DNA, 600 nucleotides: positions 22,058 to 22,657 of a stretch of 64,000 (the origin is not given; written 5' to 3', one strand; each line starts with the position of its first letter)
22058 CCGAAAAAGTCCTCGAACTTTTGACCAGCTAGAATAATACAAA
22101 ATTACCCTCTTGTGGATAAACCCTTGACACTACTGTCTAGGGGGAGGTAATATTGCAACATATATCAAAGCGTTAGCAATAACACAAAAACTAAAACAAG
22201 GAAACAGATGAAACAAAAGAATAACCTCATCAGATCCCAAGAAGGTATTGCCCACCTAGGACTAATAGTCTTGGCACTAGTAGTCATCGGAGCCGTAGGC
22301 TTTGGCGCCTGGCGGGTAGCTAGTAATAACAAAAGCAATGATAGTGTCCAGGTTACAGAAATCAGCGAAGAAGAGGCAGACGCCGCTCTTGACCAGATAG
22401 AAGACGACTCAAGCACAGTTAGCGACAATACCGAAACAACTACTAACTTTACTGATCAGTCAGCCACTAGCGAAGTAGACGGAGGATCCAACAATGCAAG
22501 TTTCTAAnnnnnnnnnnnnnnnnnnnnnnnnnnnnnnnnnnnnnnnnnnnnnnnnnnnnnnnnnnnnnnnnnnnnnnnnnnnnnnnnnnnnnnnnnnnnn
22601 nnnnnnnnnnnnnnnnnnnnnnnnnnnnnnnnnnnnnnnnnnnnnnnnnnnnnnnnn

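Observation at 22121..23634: Two-gene secreted-protein cassette between tig and clpP, flanked by 40-bp direct repeats carrying a promoter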

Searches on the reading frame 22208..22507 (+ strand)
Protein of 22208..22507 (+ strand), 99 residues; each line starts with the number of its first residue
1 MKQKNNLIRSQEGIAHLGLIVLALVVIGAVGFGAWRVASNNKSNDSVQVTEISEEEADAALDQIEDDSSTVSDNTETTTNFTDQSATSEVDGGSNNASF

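Call 10: search_protein_families(library=pfam, proteins=[window:22208-22507:+], max_evalue=1)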
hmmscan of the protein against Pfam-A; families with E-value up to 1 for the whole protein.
window:22208-22507:+ (99 aa): 4 families
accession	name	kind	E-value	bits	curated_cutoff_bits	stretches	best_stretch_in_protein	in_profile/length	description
PF11022.13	ATP19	-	0.016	16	27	1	21-58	16-55/67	ATP synthase subunit K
PF13624.11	SurA_N_3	-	0.049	13.9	27.2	1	19-72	12-69/162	SurA-like N-terminal domain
PF14155.11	DUF4307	-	0.059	13.7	27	1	18-70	8-61/111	Domain of unknown function (DUF4307)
PF03348.21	Serinc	-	0.12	11.7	24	1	3-79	272-349/434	Serine incorporator (Serinc)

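Call 11: search_protein_families(library=ncbifam, proteins=[window:22208-22507:+], max_evalue=1)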
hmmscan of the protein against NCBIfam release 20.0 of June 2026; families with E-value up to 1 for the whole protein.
window:22208-22507:+ (99 aa): 6 families
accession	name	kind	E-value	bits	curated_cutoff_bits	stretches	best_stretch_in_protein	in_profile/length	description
NF033483.0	PknB_PASTA_kin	equivalog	0.00022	20.4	450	1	10-80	329-398/563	Stk1 family PASTA domain-containing Ser/Thr kinase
NF051431.1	Rv0361_Cterm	subfamily_domain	0.0017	18.6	37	1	17-53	7-43/140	Rv0361 family membrane protein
NF040520.1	Ig_like_BLP2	equivalog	0.0017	16.6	750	1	11-81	126-194/730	Ig-like repeat protein Blp2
NF042931.1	SAG1386_EF1546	equivalog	0.0036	17.4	80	1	19-93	35-117/158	SAG1386/EF1546 family surface-associated protein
NF050032.1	Rv1733c_fam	subfamily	0.017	15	80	1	3-80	4-87/180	Rv1733c family protein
TIGR03931.1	T7SS_Rv3446c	hypoth_equivalog_domain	0.17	12.2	47.6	1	20-76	4-59/194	type VII secretion-associated protein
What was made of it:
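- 22208..22507 (+): p99: small membrane-anchored protein. It has a basic N-terminus, the motif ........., a transmembrane helix, then an acidic tail of net charge -15. No Pfam or NCBIfam family reaches threshold (calls 10, 11).
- On Type IV pilin-like N-terminus (considered for p99): No N-methyl domain hit in NCBIfam or Pfam (calls 10, 11).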

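Call 21: find_homologous_proteins(query=window:22208-22507:+, max_evalue=0.01)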
Query window:22208-22507:+ (99 aa): 1 proteins with E <= 0.01 among 7 candidates.
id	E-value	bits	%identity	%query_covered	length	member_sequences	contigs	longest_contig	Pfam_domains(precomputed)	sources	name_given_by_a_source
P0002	8.6e-54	197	100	100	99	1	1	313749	-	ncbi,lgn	-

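Call 77: search_protein_families(library=phrogs, proteins=[window:22208-22507:+], max_evalue=0.1)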
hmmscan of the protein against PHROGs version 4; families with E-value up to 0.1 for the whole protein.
window:22208-22507:+ (99 aa): 3 families
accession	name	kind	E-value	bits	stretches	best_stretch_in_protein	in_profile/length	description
phrog_1152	-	lysis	0.0015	19.5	1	17-76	12-67/127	Rz-like spanin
phrog_7321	-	unknown function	0.0059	17.8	1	3-64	42-103/149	-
phrog_739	-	lysis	0.059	14.6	1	18-76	10-72/122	Rz-like spanin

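Call 78: search_protein_families(library=padloc, proteins=[window:22208-22507:+], max_evalue=0.1)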
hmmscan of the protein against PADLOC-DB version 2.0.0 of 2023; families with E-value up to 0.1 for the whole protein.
window:22208-22507:+ (99 aa): 1 family
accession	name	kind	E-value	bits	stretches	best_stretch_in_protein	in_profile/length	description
PDLC04040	PD-T4-6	-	0.005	13.6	1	16-79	324-387/547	-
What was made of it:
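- On Transposable or integrative element with flanking direct repeats: Neither matches Pfam, NCBIfam, PHROGs or PADLOC families (calls 10, 11, 77, 78).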
